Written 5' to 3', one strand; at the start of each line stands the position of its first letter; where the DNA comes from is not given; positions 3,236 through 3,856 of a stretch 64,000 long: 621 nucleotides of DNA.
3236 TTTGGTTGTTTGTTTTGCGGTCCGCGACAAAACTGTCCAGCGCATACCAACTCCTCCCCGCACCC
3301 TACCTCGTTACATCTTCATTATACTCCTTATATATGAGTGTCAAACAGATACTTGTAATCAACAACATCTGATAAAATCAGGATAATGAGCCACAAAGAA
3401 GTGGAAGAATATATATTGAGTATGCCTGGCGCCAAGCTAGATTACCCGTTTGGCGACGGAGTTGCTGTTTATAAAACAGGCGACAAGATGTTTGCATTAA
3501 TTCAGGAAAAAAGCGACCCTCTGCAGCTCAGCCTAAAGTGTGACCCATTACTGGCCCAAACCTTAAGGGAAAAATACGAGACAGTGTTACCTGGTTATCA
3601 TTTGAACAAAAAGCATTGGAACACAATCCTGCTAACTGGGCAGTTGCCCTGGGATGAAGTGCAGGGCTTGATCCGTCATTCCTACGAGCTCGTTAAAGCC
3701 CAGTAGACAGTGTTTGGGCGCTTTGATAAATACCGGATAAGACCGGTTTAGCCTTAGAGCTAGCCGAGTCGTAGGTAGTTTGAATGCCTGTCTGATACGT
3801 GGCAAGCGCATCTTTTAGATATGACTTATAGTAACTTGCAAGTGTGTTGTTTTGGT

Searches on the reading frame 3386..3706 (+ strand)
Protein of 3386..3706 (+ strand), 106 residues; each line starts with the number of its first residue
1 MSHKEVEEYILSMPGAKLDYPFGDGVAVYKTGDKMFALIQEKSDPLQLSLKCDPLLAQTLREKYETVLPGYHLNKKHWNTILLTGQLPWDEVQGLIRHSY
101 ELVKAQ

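Call 3: search_protein_families(library=pfam, proteins=[window:3386-3706:+], max_evalue=0.01)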
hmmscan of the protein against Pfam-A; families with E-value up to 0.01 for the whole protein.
window:3386-3706:+ (106 aa): 1 family
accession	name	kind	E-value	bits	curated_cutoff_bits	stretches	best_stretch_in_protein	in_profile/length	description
PF04237.18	YjbR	-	2.5e-30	105.4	30.1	1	11-102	1-88/88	YjbR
